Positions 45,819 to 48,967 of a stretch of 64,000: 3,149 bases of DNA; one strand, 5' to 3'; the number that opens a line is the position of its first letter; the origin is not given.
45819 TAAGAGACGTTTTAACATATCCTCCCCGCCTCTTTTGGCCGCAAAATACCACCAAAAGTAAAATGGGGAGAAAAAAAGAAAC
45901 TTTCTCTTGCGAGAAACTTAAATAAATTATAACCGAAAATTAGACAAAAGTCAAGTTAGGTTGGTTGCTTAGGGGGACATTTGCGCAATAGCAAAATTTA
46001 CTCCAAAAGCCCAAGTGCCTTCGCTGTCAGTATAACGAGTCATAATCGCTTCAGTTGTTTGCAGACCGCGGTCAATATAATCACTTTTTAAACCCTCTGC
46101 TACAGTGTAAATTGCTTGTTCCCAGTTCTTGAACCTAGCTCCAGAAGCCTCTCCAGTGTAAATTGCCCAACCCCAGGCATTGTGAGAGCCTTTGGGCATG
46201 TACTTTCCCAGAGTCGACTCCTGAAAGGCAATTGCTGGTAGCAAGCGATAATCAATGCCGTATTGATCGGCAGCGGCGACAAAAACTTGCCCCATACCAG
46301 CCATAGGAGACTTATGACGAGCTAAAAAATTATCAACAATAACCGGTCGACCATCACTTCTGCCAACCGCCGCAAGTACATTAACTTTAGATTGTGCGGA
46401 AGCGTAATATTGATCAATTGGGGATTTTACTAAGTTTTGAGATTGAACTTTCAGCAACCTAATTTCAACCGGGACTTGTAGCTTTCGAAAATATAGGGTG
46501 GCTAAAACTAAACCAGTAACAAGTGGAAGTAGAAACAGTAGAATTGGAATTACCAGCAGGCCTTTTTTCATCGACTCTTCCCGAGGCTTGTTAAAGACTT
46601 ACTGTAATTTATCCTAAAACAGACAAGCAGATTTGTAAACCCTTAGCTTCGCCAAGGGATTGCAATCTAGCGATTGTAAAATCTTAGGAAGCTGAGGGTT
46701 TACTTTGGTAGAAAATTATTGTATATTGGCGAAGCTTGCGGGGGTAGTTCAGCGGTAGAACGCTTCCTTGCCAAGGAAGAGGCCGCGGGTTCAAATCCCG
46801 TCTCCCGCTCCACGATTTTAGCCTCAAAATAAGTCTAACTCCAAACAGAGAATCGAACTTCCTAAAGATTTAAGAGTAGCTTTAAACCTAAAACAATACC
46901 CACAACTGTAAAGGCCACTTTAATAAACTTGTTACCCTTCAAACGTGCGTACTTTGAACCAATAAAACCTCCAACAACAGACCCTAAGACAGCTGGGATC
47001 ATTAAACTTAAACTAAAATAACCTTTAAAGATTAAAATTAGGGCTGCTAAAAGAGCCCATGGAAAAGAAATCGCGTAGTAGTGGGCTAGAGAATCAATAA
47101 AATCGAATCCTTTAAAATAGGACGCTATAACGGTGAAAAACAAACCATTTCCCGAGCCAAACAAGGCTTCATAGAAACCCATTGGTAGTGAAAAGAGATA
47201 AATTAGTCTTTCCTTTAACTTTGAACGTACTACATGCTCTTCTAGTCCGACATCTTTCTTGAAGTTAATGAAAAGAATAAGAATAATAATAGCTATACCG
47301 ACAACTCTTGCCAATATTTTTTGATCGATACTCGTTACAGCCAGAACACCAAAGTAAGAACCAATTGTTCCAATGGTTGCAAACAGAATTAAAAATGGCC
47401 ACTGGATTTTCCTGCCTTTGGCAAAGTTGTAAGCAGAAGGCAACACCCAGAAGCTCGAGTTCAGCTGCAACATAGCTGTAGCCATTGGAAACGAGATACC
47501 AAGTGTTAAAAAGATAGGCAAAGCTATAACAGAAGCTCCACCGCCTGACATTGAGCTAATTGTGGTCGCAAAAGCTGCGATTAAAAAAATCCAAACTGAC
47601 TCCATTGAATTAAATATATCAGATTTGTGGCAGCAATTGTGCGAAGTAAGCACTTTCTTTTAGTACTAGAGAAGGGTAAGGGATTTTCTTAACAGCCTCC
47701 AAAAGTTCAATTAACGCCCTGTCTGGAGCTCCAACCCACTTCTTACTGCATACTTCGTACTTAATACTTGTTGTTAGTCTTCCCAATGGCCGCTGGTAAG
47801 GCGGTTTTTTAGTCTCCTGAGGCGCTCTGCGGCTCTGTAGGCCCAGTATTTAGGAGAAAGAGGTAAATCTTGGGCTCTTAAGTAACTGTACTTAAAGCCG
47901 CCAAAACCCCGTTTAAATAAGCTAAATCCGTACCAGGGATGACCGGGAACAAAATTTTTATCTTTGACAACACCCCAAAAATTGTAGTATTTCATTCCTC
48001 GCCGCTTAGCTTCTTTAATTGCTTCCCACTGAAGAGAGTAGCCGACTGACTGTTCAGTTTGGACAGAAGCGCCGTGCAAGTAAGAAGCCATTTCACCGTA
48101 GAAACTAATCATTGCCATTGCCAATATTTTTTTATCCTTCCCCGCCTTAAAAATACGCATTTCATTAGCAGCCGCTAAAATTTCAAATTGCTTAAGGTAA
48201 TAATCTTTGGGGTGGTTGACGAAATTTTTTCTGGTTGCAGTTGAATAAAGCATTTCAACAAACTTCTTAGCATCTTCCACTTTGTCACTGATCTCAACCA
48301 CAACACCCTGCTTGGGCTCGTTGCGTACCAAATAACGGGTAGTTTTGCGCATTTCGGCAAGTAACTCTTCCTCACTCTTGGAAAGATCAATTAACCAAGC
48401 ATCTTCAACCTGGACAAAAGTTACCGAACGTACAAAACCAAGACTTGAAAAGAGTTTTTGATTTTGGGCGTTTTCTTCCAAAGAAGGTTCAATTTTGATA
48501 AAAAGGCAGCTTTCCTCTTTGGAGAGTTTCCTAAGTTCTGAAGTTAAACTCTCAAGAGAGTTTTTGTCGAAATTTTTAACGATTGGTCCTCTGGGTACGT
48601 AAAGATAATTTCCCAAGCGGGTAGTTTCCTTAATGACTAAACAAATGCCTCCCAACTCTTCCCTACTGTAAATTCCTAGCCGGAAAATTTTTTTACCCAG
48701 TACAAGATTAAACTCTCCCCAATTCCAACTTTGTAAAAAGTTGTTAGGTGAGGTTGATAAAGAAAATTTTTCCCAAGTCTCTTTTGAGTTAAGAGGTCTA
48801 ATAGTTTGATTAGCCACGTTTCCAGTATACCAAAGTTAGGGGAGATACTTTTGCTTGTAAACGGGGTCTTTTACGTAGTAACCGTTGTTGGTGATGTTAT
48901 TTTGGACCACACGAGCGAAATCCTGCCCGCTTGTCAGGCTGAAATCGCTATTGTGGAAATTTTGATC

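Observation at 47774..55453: Polysaccharide synthesis and remodelling locus: GT2 synthase fused to a GH26-like hydrolase, extra GH26 paralog, FemAB, CBM-CE4 deacetylase, GH16 lipoprotein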

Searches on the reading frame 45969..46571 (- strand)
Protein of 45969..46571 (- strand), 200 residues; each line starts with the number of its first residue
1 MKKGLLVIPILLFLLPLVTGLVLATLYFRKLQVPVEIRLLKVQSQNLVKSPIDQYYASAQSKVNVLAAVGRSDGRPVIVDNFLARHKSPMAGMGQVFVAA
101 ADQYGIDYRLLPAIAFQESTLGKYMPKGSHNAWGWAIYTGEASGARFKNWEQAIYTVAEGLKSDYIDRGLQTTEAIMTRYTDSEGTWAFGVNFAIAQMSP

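Call 4: search_protein_families(library=pfam, proteins=[window:45969-46571:-], max_evalue=0.01)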
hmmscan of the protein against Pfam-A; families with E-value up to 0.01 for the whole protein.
window:45969-46571:- (200 aa): 0 families

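Call 5: search_protein_families(library=ncbifam, proteins=[window:45969-46571:-], max_evalue=0.01)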
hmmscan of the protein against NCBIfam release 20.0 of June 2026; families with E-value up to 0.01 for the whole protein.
window:45969-46571:- (200 aa): 1 family
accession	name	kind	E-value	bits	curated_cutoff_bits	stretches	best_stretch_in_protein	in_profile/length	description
NF052335.1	PdgHdaseHSB129560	equivalog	1.5e-05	24.5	500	1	84-176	57-152/330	peptidoglycan hydrolase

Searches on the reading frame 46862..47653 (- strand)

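Call 4: search_protein_families(library=pfam, proteins=[window:46862-47653:-], max_evalue=0.01)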
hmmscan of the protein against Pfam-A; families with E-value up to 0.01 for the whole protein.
window:46862-47653:- (263 aa): 1 family
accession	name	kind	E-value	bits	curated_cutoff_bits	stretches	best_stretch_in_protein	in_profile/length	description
PF01925.25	TauE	-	7.9e-33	114.5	32.6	1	22-259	1-237/237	Sulfite exporter TauE/SafE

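Call 5: search_protein_families(library=ncbifam, proteins=[window:46862-47653:-], max_evalue=0.01)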
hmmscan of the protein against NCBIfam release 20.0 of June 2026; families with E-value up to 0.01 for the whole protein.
window:46862-47653:- (263 aa): 1 family
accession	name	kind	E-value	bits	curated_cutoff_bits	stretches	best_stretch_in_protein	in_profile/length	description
NF007909.0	PRK10621.1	equivalog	6.6e-18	65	383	1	20-261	13-252/266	hypothetical protein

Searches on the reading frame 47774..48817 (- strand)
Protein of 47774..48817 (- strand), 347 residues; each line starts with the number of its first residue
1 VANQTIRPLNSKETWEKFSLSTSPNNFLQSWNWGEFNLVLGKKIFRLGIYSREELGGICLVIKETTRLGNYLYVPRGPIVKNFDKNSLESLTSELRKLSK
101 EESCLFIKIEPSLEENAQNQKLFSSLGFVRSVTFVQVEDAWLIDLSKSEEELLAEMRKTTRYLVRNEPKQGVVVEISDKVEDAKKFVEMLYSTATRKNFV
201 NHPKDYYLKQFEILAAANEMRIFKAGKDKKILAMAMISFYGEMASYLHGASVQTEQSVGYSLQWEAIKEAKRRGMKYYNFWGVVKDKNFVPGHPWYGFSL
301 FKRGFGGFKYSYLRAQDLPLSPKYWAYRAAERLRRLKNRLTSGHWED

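Call 4: search_protein_families(library=pfam, proteins=[window:47774-48817:-], max_evalue=0.01)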
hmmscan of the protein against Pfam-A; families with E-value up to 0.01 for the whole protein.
window:47774-48817:- (347 aa): 2 families
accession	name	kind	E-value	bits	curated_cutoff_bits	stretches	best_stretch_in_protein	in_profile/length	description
PF02388.22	FemAB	-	4.1e-39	135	24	2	11-212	2-225/406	FemAB family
PF13480.13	Acetyltransf_6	-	3.3e-08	34.2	22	1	156-281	3-135/143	Acetyltransferase (GNAT) domain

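Call 5: search_protein_families(library=ncbifam, proteins=[window:47774-48817:-], max_evalue=0.01)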
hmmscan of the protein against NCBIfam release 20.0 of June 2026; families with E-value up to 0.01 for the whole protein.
window:47774-48817:- (347 aa): 3 families
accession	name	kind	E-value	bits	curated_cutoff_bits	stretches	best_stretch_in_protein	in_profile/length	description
NF047883.1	UAcmpLyAlTFemX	equivalog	4e-15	55.9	500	1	53-286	53-298/337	UDP-N-acetylmuramoylpentapeptide-lysine N(6)-alanyltransferase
TIGR03019.1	pepcterm_femAB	equivalog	1.5e-05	24.2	260.35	1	144-281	124-259/330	FemAB family XrtA/PEP-CTERM system-associated protein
TIGR04421.1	FemAB_IMCC1989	hypoth_equivalog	0.00053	19.3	250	1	136-279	160-303/345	FemAB family protein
